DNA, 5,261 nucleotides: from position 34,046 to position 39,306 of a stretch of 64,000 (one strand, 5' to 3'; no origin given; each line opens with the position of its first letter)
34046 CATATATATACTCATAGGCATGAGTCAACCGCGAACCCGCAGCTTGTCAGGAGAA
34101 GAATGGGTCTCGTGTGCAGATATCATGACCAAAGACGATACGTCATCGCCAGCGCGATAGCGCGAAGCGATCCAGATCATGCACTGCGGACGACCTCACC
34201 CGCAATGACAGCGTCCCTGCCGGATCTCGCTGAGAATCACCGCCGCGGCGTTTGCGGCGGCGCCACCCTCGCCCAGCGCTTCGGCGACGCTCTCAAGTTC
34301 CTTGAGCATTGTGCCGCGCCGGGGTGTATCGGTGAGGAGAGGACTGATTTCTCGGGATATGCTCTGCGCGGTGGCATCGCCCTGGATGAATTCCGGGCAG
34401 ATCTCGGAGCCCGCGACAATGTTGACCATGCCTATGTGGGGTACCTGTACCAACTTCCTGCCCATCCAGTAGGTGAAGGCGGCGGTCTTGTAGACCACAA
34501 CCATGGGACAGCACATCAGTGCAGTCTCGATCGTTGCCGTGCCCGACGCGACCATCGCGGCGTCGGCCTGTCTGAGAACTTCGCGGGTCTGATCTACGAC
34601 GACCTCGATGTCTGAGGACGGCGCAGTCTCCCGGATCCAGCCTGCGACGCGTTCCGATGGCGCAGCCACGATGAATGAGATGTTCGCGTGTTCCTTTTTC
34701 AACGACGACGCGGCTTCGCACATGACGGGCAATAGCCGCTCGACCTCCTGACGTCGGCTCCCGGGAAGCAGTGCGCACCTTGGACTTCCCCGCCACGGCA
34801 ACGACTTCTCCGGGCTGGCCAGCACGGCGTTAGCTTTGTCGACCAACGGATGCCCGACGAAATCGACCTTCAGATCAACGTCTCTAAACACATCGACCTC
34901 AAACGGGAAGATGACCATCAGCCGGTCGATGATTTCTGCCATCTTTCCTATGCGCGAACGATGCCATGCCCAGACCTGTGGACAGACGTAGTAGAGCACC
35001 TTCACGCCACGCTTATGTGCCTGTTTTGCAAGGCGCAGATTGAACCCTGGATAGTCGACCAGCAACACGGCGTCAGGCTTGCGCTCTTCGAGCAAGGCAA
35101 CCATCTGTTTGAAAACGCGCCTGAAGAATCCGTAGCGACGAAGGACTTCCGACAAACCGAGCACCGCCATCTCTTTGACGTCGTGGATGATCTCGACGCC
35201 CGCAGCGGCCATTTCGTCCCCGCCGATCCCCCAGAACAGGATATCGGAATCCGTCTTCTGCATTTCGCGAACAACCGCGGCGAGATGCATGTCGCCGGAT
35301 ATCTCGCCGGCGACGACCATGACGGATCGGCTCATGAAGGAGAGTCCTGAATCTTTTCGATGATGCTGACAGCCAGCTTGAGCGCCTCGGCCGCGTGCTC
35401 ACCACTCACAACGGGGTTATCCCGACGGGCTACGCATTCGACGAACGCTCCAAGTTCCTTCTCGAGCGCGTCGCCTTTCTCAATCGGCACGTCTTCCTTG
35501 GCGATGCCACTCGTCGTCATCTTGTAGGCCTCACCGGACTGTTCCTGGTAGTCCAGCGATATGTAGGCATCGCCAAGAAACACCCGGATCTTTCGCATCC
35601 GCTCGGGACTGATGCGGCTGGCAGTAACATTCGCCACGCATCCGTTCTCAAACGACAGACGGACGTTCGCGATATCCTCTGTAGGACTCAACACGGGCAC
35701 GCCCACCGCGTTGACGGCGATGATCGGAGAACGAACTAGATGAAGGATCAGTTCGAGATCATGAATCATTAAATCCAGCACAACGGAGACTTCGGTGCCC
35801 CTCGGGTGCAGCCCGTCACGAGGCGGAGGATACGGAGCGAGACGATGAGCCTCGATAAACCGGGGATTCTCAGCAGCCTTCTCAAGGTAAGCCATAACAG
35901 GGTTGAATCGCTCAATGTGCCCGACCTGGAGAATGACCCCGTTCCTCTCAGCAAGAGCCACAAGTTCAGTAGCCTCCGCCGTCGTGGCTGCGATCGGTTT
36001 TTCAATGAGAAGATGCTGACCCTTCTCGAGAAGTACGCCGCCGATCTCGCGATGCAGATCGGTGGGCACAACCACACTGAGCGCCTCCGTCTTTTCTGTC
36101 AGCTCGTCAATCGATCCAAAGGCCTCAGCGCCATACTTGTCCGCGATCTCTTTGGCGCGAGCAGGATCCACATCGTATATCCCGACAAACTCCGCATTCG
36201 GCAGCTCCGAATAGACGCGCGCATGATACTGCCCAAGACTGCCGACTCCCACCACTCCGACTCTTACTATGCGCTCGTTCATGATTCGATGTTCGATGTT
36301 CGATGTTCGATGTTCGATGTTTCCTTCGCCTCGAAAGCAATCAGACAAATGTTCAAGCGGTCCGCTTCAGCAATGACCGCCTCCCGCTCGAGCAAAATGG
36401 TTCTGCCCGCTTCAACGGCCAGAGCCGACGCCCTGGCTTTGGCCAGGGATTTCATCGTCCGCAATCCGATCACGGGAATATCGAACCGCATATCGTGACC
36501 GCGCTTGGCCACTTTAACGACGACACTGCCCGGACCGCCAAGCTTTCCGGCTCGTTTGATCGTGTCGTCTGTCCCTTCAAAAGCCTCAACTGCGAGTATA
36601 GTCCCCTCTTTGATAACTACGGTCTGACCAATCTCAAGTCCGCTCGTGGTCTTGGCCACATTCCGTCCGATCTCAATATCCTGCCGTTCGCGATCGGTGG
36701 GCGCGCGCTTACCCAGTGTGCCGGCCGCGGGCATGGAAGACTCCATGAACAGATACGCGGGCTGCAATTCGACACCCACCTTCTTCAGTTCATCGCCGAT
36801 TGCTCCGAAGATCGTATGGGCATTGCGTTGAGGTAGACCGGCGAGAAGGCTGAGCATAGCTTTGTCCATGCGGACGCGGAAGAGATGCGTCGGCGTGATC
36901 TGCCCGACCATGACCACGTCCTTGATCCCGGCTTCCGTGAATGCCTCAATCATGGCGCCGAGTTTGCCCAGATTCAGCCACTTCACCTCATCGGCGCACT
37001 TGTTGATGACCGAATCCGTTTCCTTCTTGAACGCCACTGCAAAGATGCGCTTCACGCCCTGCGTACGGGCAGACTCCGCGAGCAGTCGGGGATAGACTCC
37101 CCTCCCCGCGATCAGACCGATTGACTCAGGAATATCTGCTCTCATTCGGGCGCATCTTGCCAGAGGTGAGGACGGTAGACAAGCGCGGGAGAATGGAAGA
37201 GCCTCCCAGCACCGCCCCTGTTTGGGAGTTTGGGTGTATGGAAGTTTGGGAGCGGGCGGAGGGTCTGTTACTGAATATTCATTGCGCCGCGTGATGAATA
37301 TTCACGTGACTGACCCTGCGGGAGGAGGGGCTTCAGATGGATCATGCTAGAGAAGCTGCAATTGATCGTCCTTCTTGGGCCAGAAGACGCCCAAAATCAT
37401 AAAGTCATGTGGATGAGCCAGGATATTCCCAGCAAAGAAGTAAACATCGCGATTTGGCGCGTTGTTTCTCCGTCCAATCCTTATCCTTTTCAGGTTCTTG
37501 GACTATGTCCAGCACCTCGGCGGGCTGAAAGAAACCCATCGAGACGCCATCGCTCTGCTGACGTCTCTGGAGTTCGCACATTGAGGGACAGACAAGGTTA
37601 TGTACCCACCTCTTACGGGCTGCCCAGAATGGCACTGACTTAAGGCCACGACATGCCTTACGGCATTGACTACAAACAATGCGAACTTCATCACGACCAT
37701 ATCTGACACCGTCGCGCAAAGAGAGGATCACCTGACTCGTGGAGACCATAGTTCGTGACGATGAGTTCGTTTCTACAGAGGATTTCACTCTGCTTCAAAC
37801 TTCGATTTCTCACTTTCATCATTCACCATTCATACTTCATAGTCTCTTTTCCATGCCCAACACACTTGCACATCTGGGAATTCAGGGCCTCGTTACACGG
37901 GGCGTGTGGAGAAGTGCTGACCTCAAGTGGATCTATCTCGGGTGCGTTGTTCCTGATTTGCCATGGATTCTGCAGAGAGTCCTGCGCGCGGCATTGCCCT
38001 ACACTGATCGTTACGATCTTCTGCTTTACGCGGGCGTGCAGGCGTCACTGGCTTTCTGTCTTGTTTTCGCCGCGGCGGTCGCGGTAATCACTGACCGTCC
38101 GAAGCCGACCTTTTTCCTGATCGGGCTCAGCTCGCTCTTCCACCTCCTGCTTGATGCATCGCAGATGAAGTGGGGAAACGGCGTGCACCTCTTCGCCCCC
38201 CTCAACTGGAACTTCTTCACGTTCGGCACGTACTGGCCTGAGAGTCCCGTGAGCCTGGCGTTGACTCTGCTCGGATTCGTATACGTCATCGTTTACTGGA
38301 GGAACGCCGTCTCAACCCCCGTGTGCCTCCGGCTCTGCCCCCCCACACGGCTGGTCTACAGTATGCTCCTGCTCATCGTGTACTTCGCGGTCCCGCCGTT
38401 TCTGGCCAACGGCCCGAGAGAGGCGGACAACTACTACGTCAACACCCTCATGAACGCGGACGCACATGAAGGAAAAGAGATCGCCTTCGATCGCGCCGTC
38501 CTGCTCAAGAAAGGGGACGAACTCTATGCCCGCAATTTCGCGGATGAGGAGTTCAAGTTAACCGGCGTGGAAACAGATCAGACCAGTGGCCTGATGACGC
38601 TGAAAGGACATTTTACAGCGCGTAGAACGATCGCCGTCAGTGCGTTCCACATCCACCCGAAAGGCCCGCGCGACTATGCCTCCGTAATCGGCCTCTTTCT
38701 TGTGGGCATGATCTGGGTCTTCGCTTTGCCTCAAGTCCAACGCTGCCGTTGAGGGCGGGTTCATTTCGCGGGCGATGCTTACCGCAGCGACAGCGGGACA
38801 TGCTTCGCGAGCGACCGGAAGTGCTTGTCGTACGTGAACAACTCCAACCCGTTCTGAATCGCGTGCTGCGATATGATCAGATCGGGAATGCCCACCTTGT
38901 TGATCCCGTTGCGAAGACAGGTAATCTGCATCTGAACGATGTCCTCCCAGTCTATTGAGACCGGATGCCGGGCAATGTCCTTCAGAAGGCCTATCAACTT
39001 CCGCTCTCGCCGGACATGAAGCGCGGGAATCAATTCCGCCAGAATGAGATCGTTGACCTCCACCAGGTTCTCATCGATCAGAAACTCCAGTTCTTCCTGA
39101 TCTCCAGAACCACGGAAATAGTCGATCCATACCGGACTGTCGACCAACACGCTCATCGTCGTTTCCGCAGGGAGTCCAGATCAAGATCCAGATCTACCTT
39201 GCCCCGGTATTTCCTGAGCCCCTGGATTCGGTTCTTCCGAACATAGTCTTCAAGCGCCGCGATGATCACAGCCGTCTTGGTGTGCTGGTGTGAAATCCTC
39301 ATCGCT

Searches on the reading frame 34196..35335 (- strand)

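Call 9: search_protein_families(library=pfam, proteins=[window:34196-35335:-], max_evalue=0.001)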
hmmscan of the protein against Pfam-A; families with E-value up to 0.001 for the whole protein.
window:34196-35335:- (379 aa): 1 family
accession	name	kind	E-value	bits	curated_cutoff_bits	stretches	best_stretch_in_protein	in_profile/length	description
PF02684.21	LpxB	-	1.9e-94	317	22.6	1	5-354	1-359/374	Lipid-A-disaccharide synthetase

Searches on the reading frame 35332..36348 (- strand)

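Call 9: search_protein_families(library=pfam, proteins=[window:35332-36348:-], max_evalue=0.001)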
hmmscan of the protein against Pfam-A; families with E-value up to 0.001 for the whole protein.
window:35332-36348:- (338 aa): 3 families
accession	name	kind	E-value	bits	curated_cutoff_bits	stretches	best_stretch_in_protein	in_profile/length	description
PF01408.29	GFO_IDH_MocA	-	8.2e-31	107.6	24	1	28-144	1-120/120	Oxidoreductase family, NAD-binding Rossmann fold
PF22725.1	GFO_IDH_MocA_C3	-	1.8e-10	41.3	27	1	162-257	16-117/124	GFO/IDH/MocA C-terminal domain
PF02894.22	GFO_IDH_MocA_C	-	1.9e-05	25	22.9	1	186-335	39-212/218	Oxidoreductase family, C-terminal alpha/beta domain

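Call 43: search_protein_families(library=ncbifam, proteins=[window:35332-36348:-], max_evalue=0.00001)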
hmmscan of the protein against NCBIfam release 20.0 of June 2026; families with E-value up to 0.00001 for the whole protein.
window:35332-36348:- (338 aa): 9 families
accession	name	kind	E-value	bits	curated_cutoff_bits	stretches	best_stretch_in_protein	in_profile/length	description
NF040723.1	UDP-GlcNAcDh_Arch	equivalog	2.9e-67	227.3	450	1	28-332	1-300/302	UDP-N-acetylglucosamine 3-dehydrogenase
TIGR04380.1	myo_inos_iolG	equivalog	1.2e-32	113.1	355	1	28-331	2-321/330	inositol 2-dehydrogenase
NF052679.1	InsChiInosDhIolG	equivalog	1.4e-11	44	540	1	28-207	3-187/343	bifunctional inositol 2-dehydrogenase/D-chiro-inositol 1-dehydrogenase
NF052479.1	LevoglcsnDh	equivalog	2e-10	39.9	650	1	27-161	3-148/386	levoglucosan dehydrogenase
NF041392.1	XylDh_Gfo6_Halo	equivalog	8.1e-10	38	350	0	28-152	17-148/350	D-xylose 1-dehydrogenase Gfo6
NF008607.0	PRK11579.1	subfamily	2.1e-08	33.5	330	1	27-150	4-128/346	oxidoreductase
TIGR01761.1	thiaz-red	subfamily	7.9e-08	32.2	188.8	1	32-143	8-122/350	thiazolinyl imide reductase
NF007574.0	PRK10206.1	equivalog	1.6e-07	30.7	352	1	57-202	34-184/345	oxidoreductase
NF058561.1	BT_2158_fam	equivalog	1e-06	27.6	750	1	30-144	38-154/487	glycoside 3-dehydrogenase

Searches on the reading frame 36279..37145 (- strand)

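Call 9: search_protein_families(library=pfam, proteins=[window:36279-37145:-], max_evalue=0.001)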
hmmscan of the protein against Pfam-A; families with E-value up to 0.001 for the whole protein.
window:36279-37145:- (288 aa): 2 families
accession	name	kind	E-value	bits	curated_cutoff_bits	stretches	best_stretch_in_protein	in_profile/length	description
PF06230.17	LpxI_C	-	2.2e-45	154.1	25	1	141-269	2-131/131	LpxI C-terminal domain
PF17930.7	LpxI_N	-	5.3e-30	104.5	25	1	9-134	2-126/129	LpxI N-terminal domain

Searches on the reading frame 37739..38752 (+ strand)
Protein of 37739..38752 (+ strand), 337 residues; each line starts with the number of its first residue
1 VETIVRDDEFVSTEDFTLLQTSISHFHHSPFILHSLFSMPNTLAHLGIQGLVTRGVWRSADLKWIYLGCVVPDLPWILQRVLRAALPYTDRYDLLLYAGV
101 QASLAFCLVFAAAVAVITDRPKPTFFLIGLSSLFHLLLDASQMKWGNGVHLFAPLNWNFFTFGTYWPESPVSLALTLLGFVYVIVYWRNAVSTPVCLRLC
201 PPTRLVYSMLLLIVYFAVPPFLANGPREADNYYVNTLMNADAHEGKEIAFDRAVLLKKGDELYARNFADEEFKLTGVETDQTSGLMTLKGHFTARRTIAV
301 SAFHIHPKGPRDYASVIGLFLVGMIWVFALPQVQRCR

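Call 9: search_protein_families(library=pfam, proteins=[window:37739-38752:+], max_evalue=0.001)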
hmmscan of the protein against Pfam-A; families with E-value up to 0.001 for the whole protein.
window:37739-38752:+ (337 aa): 0 families

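Call 43: search_protein_families(library=ncbifam, proteins=[window:37739-38752:+], max_evalue=0.00001)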
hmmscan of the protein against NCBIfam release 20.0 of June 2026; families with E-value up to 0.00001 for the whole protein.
window:37739-38752:+ (337 aa): 0 families

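Call 64: search_protein_families(library=pfam, proteins=[window:37739-38752:+], max_evalue=0.01)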
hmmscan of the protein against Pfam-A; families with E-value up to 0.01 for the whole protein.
window:37739-38752:+ (337 aa): 1 family
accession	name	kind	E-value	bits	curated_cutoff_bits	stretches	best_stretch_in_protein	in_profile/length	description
PF04307.19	YdjM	-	0.002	18.1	29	1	61-190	29-154/176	YdjM inner membrane protein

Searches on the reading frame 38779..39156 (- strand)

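Call 9: search_protein_families(library=pfam, proteins=[window:38779-39156:-], max_evalue=0.001)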
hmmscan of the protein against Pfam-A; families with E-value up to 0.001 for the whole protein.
window:38779-39156:- (125 aa): 1 family
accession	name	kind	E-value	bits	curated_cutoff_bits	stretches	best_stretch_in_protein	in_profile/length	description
PF01850.27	PIN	-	5.7e-12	46.7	23.6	1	3-118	1-119/120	PIN domain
